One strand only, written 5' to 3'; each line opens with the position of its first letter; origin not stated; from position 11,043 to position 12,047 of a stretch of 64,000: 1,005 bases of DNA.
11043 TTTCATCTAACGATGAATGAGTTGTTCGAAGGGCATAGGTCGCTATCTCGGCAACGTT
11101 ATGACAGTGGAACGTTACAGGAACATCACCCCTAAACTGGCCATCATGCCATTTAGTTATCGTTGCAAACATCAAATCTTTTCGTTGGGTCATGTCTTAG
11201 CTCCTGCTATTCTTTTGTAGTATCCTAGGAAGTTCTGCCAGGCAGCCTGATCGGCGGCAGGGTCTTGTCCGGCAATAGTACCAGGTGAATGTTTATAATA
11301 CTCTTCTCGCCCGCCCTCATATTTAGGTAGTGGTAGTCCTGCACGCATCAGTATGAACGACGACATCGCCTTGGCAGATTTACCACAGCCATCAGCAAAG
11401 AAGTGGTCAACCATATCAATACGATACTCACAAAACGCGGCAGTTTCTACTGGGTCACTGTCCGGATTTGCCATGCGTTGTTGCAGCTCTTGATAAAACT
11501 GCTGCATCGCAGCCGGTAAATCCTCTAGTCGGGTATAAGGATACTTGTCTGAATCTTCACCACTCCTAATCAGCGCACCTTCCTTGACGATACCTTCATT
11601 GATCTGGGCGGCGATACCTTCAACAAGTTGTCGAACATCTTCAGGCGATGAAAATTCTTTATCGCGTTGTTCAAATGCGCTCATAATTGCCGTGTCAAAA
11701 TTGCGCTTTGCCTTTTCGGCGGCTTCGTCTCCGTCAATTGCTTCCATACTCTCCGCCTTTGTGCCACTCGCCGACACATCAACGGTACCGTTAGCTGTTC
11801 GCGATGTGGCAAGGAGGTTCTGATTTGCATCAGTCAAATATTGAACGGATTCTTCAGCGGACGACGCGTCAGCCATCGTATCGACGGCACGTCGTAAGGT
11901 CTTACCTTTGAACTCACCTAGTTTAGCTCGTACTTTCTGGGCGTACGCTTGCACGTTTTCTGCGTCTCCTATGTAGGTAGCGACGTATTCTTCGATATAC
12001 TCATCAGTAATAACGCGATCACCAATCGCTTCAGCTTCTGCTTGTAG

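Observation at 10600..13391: Large P-loop protein ending in a divergent Fic/Doc-like motif (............), translationally coupled to an HD-domain hydrolase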

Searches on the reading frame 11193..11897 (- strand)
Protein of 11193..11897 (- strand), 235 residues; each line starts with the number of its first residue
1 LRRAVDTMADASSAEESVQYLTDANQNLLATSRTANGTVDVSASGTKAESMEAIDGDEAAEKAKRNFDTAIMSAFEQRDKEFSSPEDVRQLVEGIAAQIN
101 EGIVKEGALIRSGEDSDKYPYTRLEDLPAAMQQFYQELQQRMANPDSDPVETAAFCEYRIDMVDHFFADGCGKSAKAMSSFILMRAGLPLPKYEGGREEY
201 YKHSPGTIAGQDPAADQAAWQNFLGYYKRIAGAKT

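Call 26: find_homologous_proteins(query=A4, max_evalue=0.01)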
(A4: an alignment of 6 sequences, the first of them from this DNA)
Query A4 (6 sequences) (235 aa, profile of the alignment): 79 proteins with E <= 0.01 among 8000 candidates.
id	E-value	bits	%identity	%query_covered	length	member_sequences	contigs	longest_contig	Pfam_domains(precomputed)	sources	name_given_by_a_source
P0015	5.7e-121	421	71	94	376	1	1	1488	-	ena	-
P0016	4.8e-89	316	57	90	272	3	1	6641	-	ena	-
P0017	3.5e-87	310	52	95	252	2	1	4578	-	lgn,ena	-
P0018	2.0e-84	301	52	96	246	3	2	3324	-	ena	-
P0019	1.7e-83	298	58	90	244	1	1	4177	-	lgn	-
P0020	2.3e-83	297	56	89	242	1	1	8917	-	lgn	-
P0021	2.7e-83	297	54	90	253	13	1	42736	-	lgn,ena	-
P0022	3.3e-83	297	52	94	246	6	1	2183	-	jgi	jgi:hypothetical protein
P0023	1.6e-82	295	53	97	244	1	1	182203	-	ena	-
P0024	7.2e-82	293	56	90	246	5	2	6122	-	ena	-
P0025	7.8e-82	292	53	95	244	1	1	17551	-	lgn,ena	-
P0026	8.9e-82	292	54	90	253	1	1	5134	-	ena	-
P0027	2.1e-81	291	56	89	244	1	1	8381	-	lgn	-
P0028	2.3e-81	291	54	90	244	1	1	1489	-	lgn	-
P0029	4.9e-81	290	56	90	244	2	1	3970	-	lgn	-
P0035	2.5e-80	288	52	96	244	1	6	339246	-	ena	-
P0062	3.6e-69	251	47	90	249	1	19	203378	-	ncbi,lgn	-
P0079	2.0e-60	222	47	92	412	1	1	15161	PF13328.13,PF01966.29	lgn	-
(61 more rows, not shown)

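Call 28: find_encoding_contigs(protein=P0035, flank=5000, max_places=2)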
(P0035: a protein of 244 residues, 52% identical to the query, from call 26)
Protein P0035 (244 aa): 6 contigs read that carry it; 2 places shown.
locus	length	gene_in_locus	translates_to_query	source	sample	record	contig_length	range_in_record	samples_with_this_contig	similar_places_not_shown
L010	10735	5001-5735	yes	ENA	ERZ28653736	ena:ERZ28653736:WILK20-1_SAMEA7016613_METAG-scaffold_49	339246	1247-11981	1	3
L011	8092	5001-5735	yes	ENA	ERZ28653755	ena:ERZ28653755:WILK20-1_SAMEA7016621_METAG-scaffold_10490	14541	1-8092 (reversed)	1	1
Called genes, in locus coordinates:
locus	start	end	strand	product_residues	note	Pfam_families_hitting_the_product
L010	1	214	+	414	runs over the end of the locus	PF08245:Mur_ligase_M, PF08353:MurT_C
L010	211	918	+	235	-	PF07685:GATase_3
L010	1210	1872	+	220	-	-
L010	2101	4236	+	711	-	PF03030:H_PPase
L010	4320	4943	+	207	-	-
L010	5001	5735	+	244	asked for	-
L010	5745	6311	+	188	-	PF13328:HD_4 (weak)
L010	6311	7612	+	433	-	-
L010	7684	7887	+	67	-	-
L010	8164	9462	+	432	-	PF13393:tRNA-synt_His, PF00587:tRNA-synt_2b, PF03129:HGTP_anticodon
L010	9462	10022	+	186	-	PF00398:RrnaAD, PF01135:PCMT (weak), PF03602:Cons_hypoth95, PF05175:MTS, PF02475:TRM5-TYW2_MTfase (weak), PF08241:Methyltransf_11 (weak), PF13649:Methyltransf_25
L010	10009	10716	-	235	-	PF13462:Thioredoxin_4 (weak), PF13098:Thioredoxin_2 (faint)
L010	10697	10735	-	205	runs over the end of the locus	-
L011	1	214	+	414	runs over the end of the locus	PF08245:Mur_ligase_M, PF08353:MurT_C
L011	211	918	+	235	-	PF07685:GATase_3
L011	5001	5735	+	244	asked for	-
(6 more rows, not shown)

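Call 29: find_encoding_contigs(protein=P0062, flank=5000, max_places=2)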
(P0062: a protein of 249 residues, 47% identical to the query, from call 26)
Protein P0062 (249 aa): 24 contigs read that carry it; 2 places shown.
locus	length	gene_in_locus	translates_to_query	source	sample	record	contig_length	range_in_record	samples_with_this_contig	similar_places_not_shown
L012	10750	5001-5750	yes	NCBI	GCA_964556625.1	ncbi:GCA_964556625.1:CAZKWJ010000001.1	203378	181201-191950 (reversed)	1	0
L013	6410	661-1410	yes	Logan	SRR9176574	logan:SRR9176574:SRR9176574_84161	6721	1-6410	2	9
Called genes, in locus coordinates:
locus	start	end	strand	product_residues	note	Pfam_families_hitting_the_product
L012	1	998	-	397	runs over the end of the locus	-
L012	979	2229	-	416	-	PF01053:Cys_Met_Meta_PP (weak), PF00155:Aminotran_1_2, PF01041:DegT_DnrJ_EryC1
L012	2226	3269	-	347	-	PF01408:GFO_IDH_MocA, PF02894:GFO_IDH_MocA_C, PF22725:GFO_IDH_MocA_C3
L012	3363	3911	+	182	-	-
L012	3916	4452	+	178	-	-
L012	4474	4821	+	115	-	-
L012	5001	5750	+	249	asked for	-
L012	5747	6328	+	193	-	PF13328:HD_4, PF01966:HD (weak)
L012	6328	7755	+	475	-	-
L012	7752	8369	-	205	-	PF02545:Maf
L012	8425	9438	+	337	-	PF12666:PrgI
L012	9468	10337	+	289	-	PF26593:TraC-like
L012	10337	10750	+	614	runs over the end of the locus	PF12846:AAA_10 (faint), PF01935:DUF87, PF19044:P-loop_TraG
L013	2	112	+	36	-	?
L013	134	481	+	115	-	-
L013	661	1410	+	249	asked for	-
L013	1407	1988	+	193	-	PF13328:HD_4, PF01966:HD (weak)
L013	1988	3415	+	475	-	-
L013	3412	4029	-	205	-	PF02545:Maf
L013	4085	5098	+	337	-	PF12666:PrgI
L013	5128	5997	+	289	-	PF26593:TraC-like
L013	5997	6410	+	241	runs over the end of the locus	?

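Call 30: find_encoding_contigs(protein=P0079, flank=5000, max_places=2)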
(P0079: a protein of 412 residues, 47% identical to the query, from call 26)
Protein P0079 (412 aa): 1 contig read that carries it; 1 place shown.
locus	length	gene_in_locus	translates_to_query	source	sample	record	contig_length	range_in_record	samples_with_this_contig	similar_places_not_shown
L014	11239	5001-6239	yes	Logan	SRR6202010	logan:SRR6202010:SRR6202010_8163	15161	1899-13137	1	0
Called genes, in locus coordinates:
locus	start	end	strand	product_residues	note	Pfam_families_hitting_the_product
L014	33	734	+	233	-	-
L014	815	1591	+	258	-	-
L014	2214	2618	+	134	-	PF27247:MJ1673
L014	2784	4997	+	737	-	-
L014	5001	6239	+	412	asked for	PF13328:HD_4 (weak), PF01966:HD (weak)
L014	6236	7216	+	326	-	-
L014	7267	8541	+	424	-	-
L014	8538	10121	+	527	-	PF00348:polyprenyl_synt (weak)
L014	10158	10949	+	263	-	-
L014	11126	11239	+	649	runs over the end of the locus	PF00270:DEAD, PF04851:ResIII (weak), PF00271:Helicase_C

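Call 40: predict_structure(alignment_id=A5)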
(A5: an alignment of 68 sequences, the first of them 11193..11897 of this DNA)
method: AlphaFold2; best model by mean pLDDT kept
length: 235 residues; sequences in the alignment: 68
mean_pLDDT: 94.0   pTM: 0.90
mean pLDDT of the five models: 94.0, 93.5, 93.1, 93.0, 92.6
residues with pLDDT >= 90: 197; 70-90: 26; 50-70: 12; < 50: 0
segments of 3 or more residues with pLDDT < 50: none
pLDDT, mean of each block of 10 residues (from residue 1): 69 94 98 87 76 90 97 98 98 98 96 95 98 99 98 99 97 98 98 97 97 97 98 77
secondary structure, 60 per line:
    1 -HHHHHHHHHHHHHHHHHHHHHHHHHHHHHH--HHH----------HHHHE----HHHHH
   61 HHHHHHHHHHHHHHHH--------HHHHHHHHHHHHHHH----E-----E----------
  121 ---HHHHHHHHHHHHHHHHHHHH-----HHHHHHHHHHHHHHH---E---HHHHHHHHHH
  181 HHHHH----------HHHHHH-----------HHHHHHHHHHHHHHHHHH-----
elements in order: H2-31 H47-50 H56-76 H85-99 H124-143 H149-163 H171-185 H196-201 H213-230

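Call 43: fold_search(model_id=the predicted structure, library=pdb)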
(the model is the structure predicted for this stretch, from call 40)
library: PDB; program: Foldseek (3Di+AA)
matches with E <= 10: 175; with E <= 0.001: 31
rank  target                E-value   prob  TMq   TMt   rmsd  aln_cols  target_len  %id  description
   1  6i7k                  4.3e-05  1.00  0.45  0.34  16.1       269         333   18  Crystal structure of monomeric FICD mutant L258D complexed with MgATP (released 2019-09-25)
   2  3cuc_A                5.0e-05  1.00  0.61  0.56   7.9       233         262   15  CRYSTAL STRUCTURE OF A FIC DOMAIN CONTAINING SIGNALING PROTEIN (BT_2513) FROM BACTEROIDES THETAIOTAOMICRON VPI-5482 AT (released 2008-04-29)
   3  3cuc_B                6.1e-05  1.00  0.59  0.53   8.6       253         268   15  CRYSTAL STRUCTURE OF A FIC DOMAIN CONTAINING SIGNALING PROTEIN (BT_2513) FROM BACTEROIDES THETAIOTAOMICRON VPI-5482 AT (released 2008-04-29)
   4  4u04_B                6.1e-05  1.00  0.52  0.39  11.7       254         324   17  Structure of a eukaryotic fic domain containing protein (released 2014-12-10)
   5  4u04_A                7.1e-05  1.00  0.57  0.44  11.3       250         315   17  Structure of a eukaryotic fic domain containing protein (released 2014-12-10)
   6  4u0u_A                8.6e-05  1.00  0.58  0.43   8.0       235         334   18  Wild type eukaryotic fic domain containing protein with ADP (released 2014-12-10)
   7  6i7l                  9.5e-05  1.00  0.50  0.38  12.1       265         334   16  Crystal structure of monomeric FICD mutant L258D complexed with MgAMP-PNP (released 2019-09-25)
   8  9yz5_A                1.8e-04  1.00  0.51  0.38  11.8       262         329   15  human FicD bound with farnesyl pyrophosphate (released 2026-02-25)
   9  6i7g_B                1.9e-04  1.00  0.54  0.39   7.9       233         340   18  Crystal structure of dimeric wild type FICD complexed with ATP (released 2019-09-25)
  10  4itr_B                2.1e-04  1.00  0.55  0.45   9.9       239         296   16  Crystal Structure of IbpAFic2-H3717A in complex with adenylylated Cdc42 (released 2013-02-20)
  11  6zmd_B                2.7e-04  1.00  0.55  0.41   8.2       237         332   17  Crystal structure of HYPE covalently tethered to BiP bound to AMP-PNP (released 2021-04-14)
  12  6i7h                  2.7e-04  1.00  0.50  0.37  15.6       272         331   14  Crystal structure of dimeric FICD mutant K256S (released 2019-09-25)
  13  6siu_B                2.9e-04  1.00  0.54  0.44   6.5       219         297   18  Crystal structure of IbpAFic2 covalently tethered to Cdc42 (released 2020-03-18)
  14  7b7z_A                3.2e-04  1.00  0.57  0.41  11.2       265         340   15  DeAMPylation complex of monomeric FICD and AMPylated BiP (state 1) (released 2021-07-07)
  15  4itr_A                3.4e-04  1.00  0.51  0.42   7.2       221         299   18  Crystal Structure of IbpAFic2-H3717A in complex with adenylylated Cdc42 (released 2013-02-20)
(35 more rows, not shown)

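Call 45: search_solved_structures(query=A5, max_evalue=1, show_alignments=4)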
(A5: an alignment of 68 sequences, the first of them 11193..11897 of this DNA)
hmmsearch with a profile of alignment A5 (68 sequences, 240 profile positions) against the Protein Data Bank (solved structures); distinct sequences matched with E-value up to 1: 13.
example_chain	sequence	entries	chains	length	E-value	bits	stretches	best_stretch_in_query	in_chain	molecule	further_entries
9yz5_A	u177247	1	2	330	1.6e-06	31.3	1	134-213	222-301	Protein adenylyltransferase FICD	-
4u04_A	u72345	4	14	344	1.7e-06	31.2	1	134-213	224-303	Adenosine monophosphate-protein transferase FICD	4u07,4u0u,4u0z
6i7g_A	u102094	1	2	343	1.7e-06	31.2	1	134-213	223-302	Adenosine monophosphate-protein transferase FICD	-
6i7j_A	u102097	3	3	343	1.7e-06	31.2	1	134-213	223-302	Adenosine monophosphate-protein transferase FICD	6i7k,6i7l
6i7h_A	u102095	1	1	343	1.7e-06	31.2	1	134-213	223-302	Adenosine monophosphate-protein transferase FICD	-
6i7i_A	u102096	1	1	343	1.7e-06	31.2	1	134-213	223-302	Adenosine monophosphate-protein transferase FICD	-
4u0s_A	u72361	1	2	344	1.8e-06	31.2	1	134-213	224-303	Adenosine monophosphate-protein transferase FICD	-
6zmd_B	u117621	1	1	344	2.6e-06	30.7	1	134-211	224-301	Protein adenylyltransferase FICD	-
7b7z_A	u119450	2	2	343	3.1e-05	27.1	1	134-213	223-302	Protein adenylyltransferase FICD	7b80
5jj6_A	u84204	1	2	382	8.4e-05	25.7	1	145-211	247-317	Adenosine monophosphate-protein transferase FICD homolog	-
5jj7_A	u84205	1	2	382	8.5e-05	25.7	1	145-211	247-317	Adenosine monophosphate-protein transferase FICD homolog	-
3cuc_A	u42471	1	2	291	0.002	21.2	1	150-215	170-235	Protein of unknown function with a Fic domain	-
4rgl_A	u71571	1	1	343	0.15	15.1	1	142-226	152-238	Filamentation induced by cAMP protein Fic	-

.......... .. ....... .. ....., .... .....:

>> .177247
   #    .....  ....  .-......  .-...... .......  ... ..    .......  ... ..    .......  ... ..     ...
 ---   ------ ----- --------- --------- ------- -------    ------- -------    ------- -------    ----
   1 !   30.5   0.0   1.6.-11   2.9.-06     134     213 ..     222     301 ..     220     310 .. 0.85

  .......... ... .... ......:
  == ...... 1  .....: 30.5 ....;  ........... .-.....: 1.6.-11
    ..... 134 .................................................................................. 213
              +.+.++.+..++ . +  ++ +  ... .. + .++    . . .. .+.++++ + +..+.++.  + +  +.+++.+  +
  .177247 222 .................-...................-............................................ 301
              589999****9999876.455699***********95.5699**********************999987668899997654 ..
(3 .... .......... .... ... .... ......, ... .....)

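Call 48: find_related_loci(query=A5, collection=genome_contigs, flank=7000)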
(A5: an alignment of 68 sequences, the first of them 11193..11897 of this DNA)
Query A5 (235 aa) in genome_contigs; peptide patterns used: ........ (x = any residue, [..] = any of these).
50 stretches matched a pattern; 18 encode a relative of the query (tblastn E <= 1e-3); 18 distinct loci.
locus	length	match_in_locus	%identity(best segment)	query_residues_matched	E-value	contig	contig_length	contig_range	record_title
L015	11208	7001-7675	54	19-235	8e-81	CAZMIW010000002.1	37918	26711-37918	MAG TPA_asm: uncultured Candidatus Saccharibacteria bacterium isolate SRP278969_co2_459 genome assembly, contig: NODE_72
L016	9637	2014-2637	56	20-228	5e-78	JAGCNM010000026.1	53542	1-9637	Candidatus Saccharibacteria bacterium isolate RGIG9952 Yak_Reticulum-1__c603417, whole genome shotgun sequence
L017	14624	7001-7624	56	20-228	8e-77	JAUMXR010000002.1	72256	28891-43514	MAG: Candidatus Saccharibacteria bacterium isolate S16M_St_32 NODE_26_length_72256_cov_7.365050, whole genome shotgun se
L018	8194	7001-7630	54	20-230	1e-75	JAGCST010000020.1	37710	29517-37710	Candidatus Saccharibacteria bacterium isolate RGIG10089 Yak_Rumen-1__c1108440, whole genome shotgun sequence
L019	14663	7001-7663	53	7-228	8e-75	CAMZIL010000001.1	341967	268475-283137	MAG TPA_asm: uncultured Candidatus Saccharibacteria bacterium isolate SRR10912539_bin.35_metaWRAP_v1.3_MAG genome assemb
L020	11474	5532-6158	54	19-228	3e-74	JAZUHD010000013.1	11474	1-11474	MAG: Candidatus Nanosyncoccus sp. isolate T1900045278_TH20190048.MAGScoT_cleanbin_000027 SGB_5931_k141_1642001, whole ge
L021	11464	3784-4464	53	7-230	5e-74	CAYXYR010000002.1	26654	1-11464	MAG TPA_asm: uncultured Candidatus Saccharibacteria bacterium isolate SRP135725_co3_632 genome assembly, contig: NODE_14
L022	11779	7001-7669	52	20-233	6e-69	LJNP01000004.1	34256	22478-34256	MAG: Parcubacteria bacterium SG8_24 WOR_8-12_706, whole genome shotgun sequence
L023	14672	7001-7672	51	8-230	5e-67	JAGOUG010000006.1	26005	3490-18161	Candidatus Saccharibacteria bacterium isolate Gw_Eff_bin_463 Gw_Eff_3628_length_26005_cov_4.512443, whole genome shotgun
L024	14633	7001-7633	47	19-230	1e-66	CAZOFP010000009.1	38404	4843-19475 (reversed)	MAG TPA_asm: uncultured Candidatus Saccharibacteria bacterium isolate SRP128015_co3_419 genome assembly, contig: NODE_80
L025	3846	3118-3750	46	20-230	1e-61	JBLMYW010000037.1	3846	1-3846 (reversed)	MAG: Acidobacteriota bacterium isolate MAG219 PRJNA951521_bin74_renamed_36, whole genome shotgun sequence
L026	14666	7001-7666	43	19-230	3e-54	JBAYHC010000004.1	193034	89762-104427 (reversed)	MAG: Patescibacteria group bacterium isolate SO_2016_GW1_140 scaffold00145_OW334_2016, whole genome shotgun sequence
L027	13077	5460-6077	44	20-228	6e-52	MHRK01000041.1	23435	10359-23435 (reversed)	MAG: Candidatus Taylorbacteria bacterium RIFCSPHIGHO2_02_FULL_43_32b rifcsphigho2_02_scaffold_3402, whole genome shotgun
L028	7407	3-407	56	66-201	1e-48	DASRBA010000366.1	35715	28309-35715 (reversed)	MAG TPA_asm: Myxococcaceae bacterium isolate SMAG_U11132 k141_4357465, whole genome shotgun sequence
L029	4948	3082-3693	42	24-230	1e-46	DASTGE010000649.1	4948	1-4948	MAG TPA_asm: Burkholderiaceae bacterium isolate SMAG_U22 k141_740556, whole genome shotgun sequence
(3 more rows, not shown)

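Call 52: search_protein_families(library=pfam, proteins=[L014:2784-4997:+, L014:6236-7216:+], max_evalue=0.1)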
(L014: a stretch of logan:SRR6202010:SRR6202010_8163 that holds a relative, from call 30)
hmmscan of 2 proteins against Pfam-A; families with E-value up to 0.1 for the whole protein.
L014:2784-4997:+ (737 aa): 0 families

L014:6236-7216:+ (326 aa): 2 families
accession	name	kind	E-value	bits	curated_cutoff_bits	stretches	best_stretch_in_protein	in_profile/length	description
PF03701.19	UPF0181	-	0.0015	18.5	23.5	1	150-183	16-49/50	Uncharacterised protein family (UPF0181)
PF08766.16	DEK_C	-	0.0048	17.2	24.8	1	83-127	4-48/54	DEK C terminal domain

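Call 56: search_protein_representatives(alignment_id=A5)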
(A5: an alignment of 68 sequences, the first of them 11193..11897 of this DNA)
Query: 68 sequences, 240 profile positions. Proteins with E-value up to 0.001 (for the whole library): 666; up to 1e-10: 449; up to 1e-30: 225. The best 150 are listed.
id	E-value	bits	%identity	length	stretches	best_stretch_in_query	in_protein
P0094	1.4e-99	349.2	-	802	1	13-239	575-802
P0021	4.1e-99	347.6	-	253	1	17-239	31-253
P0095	1.1e-98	346.3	-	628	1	10-240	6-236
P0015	2.7e-94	331.9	-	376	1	9-239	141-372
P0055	5.2e-94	330.9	-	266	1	20-239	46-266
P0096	5.2e-94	330.9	-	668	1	21-239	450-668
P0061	1.8e-93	329.2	-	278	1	12-239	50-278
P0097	2.1e-92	325.7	-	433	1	16-239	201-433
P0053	8.3e-92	323.7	-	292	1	17-239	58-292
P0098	5.1e-90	317.8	-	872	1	12-239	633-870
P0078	2.1e-89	315.8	-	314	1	21-240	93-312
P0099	4.2e-88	311.6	-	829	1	16-239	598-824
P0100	1.8e-87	309.5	-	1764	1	20-239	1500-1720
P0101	5.5e-87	307.9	-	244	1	21-239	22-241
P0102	1.2e-85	303.5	-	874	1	21-239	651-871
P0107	5.4e-82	291.6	-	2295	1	14-239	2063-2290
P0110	5.8e-81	288.2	-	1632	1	22-238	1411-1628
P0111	6.9e-81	287.9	-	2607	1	21-234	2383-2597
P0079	1.4e-74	267.3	-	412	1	18-239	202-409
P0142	2.7e-70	253.3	-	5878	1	18-239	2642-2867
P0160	1.4e-67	244.4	-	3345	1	23-239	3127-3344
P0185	2.3e-61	224.0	-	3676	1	22-239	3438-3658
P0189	2.0e-59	217.7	-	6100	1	21-238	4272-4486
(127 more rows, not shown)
